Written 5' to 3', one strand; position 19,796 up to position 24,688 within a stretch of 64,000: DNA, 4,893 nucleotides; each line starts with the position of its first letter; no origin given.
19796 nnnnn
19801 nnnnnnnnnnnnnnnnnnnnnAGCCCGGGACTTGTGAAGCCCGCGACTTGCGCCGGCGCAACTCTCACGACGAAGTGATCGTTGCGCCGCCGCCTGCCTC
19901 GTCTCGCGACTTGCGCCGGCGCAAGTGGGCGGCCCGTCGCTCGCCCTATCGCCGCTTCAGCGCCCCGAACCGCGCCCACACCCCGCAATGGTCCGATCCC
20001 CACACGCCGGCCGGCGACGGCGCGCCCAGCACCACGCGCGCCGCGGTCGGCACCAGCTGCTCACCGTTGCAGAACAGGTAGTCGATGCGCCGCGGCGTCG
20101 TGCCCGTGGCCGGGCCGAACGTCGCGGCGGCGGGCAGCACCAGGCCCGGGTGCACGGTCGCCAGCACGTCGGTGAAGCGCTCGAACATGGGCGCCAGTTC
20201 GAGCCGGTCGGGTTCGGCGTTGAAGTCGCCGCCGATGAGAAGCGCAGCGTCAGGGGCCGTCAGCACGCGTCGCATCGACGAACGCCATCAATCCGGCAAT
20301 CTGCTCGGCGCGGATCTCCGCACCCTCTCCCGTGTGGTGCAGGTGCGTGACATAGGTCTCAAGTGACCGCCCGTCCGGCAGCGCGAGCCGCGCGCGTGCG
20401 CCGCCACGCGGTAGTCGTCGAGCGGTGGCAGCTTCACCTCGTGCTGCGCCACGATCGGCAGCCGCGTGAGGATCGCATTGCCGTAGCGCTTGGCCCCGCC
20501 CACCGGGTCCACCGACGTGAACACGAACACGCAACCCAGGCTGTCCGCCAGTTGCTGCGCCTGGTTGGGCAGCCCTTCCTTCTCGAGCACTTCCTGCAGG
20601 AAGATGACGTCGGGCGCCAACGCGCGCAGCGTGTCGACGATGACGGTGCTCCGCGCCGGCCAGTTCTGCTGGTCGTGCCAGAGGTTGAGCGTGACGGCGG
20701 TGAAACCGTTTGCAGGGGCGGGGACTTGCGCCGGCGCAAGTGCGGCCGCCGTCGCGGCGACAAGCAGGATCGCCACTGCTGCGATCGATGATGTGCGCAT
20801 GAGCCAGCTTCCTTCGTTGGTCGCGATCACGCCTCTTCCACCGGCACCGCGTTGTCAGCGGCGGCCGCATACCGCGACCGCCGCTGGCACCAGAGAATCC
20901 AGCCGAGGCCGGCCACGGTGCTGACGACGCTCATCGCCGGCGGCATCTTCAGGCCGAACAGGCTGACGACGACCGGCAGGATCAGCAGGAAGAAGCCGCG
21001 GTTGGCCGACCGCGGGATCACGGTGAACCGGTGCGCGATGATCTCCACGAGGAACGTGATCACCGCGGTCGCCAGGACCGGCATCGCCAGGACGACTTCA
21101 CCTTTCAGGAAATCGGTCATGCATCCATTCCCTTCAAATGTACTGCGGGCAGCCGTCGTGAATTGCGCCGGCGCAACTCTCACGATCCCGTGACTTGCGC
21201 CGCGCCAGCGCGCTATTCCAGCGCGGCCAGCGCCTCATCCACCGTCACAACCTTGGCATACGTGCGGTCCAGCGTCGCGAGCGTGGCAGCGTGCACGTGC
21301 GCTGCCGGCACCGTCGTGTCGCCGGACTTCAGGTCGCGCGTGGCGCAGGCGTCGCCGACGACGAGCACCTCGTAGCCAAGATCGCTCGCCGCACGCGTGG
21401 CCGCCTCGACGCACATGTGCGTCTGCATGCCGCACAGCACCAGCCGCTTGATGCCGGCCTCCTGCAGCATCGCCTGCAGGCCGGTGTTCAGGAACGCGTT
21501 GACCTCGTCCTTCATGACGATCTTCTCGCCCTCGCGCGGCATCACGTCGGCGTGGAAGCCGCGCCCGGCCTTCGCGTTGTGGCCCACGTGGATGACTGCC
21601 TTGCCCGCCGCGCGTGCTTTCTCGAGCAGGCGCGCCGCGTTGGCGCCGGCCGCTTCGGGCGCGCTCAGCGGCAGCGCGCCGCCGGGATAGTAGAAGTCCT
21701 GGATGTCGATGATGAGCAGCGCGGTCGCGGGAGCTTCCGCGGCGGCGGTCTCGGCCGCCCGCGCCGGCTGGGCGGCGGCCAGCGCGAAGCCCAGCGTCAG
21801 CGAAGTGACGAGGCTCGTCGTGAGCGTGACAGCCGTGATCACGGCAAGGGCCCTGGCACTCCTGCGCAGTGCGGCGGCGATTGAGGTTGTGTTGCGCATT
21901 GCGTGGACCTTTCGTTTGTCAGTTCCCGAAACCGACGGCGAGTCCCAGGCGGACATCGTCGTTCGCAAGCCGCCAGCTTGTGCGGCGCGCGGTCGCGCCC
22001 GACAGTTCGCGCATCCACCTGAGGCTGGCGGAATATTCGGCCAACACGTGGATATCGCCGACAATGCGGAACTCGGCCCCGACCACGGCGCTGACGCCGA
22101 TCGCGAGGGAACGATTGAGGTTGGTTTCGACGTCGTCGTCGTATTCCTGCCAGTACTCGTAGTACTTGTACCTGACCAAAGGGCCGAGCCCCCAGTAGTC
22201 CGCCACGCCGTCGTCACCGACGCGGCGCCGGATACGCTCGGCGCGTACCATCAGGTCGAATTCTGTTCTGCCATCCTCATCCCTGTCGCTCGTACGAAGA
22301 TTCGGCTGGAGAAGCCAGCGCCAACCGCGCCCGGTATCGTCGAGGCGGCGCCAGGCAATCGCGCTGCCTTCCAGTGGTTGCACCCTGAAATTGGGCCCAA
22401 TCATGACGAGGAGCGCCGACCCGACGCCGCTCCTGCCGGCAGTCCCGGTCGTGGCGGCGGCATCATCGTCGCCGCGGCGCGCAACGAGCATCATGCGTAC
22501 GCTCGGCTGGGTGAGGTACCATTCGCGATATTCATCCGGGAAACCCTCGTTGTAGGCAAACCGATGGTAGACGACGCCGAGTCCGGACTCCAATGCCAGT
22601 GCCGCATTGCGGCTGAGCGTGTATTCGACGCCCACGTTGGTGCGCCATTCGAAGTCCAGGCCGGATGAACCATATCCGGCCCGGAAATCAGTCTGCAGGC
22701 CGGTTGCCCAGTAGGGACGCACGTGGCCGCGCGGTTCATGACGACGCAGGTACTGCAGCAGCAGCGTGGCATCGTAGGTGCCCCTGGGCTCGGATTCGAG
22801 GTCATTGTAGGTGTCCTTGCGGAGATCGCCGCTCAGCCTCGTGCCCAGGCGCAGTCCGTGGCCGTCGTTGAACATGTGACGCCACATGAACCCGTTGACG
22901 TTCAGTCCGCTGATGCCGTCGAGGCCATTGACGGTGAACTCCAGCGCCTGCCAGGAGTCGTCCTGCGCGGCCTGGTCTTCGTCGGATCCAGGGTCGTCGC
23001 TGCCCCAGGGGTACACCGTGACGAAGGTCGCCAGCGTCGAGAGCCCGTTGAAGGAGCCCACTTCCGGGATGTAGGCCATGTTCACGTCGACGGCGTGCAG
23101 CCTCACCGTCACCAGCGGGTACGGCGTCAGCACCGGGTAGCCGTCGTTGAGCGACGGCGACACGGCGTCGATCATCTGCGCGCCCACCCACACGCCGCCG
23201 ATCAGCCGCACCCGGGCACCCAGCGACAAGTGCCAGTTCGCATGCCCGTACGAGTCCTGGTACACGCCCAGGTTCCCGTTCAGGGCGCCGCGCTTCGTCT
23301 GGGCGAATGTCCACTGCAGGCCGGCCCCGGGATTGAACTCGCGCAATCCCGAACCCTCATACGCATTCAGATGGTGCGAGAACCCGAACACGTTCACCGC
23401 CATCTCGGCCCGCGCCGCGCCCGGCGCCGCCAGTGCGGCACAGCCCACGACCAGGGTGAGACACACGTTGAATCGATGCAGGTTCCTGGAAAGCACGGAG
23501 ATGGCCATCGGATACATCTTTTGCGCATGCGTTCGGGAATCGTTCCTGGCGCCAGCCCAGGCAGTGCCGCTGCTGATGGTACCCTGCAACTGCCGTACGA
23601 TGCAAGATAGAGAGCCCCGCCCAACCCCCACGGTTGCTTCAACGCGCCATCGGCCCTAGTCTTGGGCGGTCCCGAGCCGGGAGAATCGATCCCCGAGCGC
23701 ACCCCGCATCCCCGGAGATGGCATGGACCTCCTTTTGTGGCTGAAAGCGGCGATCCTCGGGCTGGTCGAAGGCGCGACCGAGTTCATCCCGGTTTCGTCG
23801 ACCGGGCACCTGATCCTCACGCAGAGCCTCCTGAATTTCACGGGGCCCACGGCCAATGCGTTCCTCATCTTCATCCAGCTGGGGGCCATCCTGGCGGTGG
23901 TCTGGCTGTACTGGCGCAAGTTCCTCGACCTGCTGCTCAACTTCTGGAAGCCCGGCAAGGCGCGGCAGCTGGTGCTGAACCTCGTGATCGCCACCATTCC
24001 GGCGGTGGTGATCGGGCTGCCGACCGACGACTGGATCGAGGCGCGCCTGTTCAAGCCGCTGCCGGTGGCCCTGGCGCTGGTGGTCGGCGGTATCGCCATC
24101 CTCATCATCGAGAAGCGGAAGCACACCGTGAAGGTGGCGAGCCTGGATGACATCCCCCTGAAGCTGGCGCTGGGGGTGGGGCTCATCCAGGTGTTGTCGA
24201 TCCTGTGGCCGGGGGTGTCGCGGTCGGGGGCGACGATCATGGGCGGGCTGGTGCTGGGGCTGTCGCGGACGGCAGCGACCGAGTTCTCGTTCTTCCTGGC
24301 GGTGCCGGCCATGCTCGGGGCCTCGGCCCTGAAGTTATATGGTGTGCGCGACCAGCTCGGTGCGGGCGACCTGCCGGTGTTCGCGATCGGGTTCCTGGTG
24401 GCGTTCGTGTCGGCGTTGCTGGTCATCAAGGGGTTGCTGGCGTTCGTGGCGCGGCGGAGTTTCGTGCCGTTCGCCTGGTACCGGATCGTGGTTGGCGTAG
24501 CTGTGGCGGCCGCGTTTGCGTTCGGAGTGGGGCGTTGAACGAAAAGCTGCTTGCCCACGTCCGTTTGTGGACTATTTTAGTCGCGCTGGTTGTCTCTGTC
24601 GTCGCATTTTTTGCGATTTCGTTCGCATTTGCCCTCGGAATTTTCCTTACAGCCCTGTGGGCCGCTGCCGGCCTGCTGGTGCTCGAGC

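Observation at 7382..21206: Uncharacterised ~55-bp double-palindrome repeat family marks nearly every accessory-module boundary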

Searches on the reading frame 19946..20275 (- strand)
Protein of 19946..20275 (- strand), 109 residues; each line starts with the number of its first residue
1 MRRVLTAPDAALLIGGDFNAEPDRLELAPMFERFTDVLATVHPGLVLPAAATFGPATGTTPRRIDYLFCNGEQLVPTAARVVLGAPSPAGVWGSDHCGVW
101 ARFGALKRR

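Call 9: search_protein_families(library=pfam, proteins=[window:19946-20275:-], max_evalue=0.01)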
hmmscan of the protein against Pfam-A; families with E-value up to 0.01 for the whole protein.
window:19946-20275:- (109 aa): 1 family
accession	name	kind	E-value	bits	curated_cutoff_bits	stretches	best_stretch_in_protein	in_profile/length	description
PF03372.29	Exo_endo_phos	-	1e-08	35.6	24.5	1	7-96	143-225/225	Endonuclease/Exonuclease/phosphatase family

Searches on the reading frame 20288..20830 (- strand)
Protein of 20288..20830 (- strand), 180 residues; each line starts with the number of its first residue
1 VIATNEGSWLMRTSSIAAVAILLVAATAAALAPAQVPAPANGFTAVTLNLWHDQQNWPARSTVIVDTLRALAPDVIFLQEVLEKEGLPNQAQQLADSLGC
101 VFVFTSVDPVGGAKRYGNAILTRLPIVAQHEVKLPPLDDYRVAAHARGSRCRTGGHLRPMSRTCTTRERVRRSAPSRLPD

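Call 9: search_protein_families(library=pfam, proteins=[window:20288-20830:-], max_evalue=0.01)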
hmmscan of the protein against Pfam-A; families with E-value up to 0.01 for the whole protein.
window:20288-20830:- (180 aa): 1 family
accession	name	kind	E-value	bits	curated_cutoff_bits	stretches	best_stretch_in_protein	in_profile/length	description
PF03372.29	Exo_endo_phos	-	2.2e-11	44.4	24.5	1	46-143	1-98/225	Endonuclease/Exonuclease/phosphatase family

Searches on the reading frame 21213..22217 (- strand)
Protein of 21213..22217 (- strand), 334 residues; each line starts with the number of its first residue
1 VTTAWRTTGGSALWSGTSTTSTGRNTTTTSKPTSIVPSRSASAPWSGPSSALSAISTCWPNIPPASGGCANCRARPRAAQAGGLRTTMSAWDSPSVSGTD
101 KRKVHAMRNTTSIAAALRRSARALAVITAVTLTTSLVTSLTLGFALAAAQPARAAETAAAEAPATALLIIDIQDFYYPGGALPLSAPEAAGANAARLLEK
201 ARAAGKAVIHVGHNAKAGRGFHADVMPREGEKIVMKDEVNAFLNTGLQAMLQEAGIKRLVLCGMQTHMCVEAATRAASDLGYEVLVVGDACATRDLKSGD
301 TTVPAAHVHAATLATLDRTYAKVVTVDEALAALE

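Call 9: search_protein_families(library=pfam, proteins=[window:21213-22217:-], max_evalue=0.01)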
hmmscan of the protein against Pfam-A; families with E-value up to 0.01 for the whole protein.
window:21213-22217:- (334 aa): 1 family
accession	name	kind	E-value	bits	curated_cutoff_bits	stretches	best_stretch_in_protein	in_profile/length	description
PF00857.26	Isochorismatase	-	5.1e-33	115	27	1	165-325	1-172/175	Isochorismatase domain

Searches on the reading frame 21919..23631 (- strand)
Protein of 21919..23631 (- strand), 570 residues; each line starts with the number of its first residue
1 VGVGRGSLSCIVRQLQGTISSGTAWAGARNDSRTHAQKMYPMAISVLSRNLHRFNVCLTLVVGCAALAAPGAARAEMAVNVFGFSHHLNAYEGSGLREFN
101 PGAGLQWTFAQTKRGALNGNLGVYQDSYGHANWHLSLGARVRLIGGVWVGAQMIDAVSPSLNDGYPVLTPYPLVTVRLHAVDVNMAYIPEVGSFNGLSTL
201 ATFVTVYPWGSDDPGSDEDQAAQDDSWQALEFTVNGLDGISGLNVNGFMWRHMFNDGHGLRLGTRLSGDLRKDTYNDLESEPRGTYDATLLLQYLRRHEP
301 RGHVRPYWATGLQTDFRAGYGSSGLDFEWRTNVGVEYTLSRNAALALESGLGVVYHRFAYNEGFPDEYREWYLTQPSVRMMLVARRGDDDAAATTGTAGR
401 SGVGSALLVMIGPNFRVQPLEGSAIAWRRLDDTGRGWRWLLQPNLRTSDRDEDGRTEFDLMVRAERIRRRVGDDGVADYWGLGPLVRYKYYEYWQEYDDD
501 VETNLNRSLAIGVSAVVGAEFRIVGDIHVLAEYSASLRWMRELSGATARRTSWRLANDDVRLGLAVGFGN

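Call 9: search_protein_families(library=pfam, proteins=[window:21919-23631:-], max_evalue=0.01)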
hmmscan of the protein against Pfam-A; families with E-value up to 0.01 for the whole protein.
window:21919-23631:- (570 aa): 1 family
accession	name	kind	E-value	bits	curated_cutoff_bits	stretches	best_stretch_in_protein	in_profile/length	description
PF13505.12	OMP_b-brl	-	1.8e-05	25.4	28.7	0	236-351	37-152/175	Outer membrane protein beta-barrel domain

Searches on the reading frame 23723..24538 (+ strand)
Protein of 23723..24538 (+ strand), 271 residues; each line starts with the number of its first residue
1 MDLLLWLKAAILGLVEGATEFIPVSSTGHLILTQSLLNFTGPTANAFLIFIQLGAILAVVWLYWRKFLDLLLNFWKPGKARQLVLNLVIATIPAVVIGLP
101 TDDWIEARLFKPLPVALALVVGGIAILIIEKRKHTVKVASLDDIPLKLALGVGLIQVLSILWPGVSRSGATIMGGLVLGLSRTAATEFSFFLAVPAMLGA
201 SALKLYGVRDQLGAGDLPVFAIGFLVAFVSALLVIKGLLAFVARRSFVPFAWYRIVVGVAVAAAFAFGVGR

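Call 9: search_protein_families(library=pfam, proteins=[window:23723-24538:+], max_evalue=0.01)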
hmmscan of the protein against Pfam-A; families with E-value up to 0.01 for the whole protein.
window:23723-24538:+ (271 aa): 1 family
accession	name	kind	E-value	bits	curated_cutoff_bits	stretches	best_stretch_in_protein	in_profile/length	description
PF02673.24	BacA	-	3.2e-82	276.5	33.4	1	9-259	1-256/257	Bacitracin resistance protein BacA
